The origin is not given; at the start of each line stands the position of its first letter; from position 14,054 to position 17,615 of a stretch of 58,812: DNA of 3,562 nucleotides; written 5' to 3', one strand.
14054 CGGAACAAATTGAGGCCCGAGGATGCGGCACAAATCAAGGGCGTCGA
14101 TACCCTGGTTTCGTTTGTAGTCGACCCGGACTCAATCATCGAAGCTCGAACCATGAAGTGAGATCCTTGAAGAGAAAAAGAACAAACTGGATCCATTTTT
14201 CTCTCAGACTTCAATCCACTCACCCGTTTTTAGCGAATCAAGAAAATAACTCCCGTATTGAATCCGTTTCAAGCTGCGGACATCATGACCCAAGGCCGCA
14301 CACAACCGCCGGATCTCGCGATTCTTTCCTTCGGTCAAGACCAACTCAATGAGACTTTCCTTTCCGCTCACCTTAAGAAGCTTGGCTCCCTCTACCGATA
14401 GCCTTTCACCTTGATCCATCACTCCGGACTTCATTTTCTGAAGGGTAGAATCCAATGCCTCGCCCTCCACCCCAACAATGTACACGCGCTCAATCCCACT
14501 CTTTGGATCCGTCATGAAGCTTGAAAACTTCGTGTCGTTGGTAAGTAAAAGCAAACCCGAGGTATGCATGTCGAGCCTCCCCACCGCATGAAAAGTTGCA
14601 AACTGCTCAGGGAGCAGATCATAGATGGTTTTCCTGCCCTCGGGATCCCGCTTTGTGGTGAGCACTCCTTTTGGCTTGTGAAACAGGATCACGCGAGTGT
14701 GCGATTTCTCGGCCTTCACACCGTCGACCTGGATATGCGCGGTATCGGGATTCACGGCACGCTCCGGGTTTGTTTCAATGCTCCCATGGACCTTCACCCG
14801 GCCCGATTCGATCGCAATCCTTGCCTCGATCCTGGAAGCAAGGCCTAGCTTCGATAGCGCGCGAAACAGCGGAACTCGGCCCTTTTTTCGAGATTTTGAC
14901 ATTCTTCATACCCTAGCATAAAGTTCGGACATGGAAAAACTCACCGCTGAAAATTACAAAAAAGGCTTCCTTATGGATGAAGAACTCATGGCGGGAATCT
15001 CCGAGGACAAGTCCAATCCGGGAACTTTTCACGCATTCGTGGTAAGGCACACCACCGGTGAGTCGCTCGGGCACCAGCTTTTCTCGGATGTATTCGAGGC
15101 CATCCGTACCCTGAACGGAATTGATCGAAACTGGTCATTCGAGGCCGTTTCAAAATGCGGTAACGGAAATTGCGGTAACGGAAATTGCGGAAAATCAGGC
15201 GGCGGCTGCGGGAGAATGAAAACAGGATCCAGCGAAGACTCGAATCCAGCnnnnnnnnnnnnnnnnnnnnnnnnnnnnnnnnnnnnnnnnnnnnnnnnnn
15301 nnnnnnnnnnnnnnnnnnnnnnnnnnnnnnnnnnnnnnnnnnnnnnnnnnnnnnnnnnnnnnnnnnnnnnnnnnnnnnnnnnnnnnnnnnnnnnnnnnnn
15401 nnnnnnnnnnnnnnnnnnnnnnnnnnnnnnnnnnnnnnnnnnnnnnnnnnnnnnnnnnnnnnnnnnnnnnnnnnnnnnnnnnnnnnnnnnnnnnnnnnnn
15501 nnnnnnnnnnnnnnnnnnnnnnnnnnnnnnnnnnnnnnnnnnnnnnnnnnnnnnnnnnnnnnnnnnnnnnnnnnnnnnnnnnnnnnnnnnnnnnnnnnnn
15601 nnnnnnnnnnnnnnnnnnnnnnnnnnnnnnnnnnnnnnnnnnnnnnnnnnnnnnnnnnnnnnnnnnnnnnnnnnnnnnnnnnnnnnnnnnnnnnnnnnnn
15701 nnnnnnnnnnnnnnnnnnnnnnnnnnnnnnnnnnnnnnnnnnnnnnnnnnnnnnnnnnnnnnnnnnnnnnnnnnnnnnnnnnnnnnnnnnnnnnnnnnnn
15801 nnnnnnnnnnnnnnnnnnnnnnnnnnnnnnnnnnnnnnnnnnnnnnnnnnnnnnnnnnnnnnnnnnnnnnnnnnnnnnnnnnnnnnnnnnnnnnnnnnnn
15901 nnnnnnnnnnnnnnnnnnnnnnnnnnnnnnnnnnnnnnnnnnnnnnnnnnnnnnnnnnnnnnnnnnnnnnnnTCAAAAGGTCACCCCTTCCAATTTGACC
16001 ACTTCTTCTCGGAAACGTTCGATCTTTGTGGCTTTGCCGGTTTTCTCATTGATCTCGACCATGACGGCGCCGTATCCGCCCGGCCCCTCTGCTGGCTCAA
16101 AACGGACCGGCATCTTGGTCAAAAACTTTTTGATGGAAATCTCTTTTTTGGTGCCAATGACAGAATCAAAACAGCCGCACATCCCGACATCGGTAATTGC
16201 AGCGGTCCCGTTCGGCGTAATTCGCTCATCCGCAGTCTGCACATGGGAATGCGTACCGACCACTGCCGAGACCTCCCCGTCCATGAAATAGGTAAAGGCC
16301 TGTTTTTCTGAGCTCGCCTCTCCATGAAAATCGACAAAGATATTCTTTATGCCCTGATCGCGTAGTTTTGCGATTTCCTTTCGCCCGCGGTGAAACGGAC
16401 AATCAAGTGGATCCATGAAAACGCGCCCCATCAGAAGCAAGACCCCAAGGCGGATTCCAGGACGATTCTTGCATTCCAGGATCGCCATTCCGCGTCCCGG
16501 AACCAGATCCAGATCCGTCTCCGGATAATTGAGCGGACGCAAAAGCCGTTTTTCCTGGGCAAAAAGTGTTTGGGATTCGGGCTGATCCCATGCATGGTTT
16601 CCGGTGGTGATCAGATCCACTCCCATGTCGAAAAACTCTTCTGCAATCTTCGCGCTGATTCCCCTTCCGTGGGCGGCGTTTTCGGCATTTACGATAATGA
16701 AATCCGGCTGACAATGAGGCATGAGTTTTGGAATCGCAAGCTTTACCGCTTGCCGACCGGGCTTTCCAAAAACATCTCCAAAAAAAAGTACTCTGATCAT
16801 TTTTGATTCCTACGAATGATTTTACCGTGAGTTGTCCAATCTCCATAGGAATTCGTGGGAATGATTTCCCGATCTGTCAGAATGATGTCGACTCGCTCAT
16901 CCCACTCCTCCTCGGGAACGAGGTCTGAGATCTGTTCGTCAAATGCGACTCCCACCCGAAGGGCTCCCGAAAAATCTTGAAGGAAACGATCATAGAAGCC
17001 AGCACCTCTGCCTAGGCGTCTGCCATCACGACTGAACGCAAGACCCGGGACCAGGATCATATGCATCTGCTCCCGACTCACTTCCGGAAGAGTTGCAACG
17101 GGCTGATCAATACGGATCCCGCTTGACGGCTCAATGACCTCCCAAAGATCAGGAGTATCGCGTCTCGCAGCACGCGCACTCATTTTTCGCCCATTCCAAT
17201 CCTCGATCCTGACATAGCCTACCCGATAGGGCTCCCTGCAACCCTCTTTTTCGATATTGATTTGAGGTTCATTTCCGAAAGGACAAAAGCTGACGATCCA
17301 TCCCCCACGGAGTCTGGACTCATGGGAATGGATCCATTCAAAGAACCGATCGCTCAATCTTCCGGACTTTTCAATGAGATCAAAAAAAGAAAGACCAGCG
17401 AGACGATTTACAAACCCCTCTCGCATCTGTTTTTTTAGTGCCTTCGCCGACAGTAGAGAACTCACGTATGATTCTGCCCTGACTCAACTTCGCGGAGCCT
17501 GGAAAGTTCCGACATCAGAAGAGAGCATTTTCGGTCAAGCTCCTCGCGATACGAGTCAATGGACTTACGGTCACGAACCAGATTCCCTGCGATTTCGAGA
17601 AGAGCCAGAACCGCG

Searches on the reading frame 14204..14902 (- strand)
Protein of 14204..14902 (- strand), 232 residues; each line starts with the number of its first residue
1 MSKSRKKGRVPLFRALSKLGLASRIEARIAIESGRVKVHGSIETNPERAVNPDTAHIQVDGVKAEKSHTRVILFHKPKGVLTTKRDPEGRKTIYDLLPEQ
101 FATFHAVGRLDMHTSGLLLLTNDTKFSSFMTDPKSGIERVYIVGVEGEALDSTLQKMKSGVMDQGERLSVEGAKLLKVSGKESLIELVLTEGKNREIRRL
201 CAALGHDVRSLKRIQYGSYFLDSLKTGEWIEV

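Call 11: search_protein_families(library=pfam, proteins=[window:14204-14902:-], max_evalue=0.0001)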
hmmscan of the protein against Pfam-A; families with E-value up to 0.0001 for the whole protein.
window:14204-14902:- (232 aa): 2 families
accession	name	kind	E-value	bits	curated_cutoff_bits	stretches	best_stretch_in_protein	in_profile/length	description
PF00849.27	PseudoU_synth_2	-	8.7e-21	75.2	26.8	1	71-203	2-152/152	RNA pseudouridylate synthase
PF01479.30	S4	-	1e-05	25.6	22.8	0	11-52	2-44/48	S4 domain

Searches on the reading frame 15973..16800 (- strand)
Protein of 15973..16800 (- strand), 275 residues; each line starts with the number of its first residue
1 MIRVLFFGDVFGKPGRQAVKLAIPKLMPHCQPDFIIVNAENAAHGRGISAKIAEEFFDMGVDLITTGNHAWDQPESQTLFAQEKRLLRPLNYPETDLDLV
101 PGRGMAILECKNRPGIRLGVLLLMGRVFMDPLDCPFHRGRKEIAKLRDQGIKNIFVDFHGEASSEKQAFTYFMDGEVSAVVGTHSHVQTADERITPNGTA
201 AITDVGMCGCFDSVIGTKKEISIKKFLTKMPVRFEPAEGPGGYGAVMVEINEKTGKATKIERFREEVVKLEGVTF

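Call 11: search_protein_families(library=pfam, proteins=[window:15973-16800:-], max_evalue=0.0001)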
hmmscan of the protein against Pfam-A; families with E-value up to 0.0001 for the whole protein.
window:15973-16800:- (275 aa): 2 families
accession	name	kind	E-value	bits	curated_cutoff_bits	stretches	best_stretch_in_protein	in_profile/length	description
PF13277.11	YmdB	-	3.5e-98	328.3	27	1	5-262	1-252/253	YmdB-like protein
PF00149.33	Metallophos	-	3.7e-07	31.2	21.5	1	2-187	1-190/191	Calcineurin-like phosphoesterase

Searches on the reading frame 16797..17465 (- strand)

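Call 11: search_protein_families(library=pfam, proteins=[window:16797-17465:-], max_evalue=0.0001)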
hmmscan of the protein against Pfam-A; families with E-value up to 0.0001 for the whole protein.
window:16797-17465:- (222 aa): 1 family
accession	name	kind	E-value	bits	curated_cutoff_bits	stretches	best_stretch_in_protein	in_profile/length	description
PF01812.26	5-FTHF_cyc-lig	-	2e-24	87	27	1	113-197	96-185/186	5-formyltetrahydrofolate cyclo-ligase family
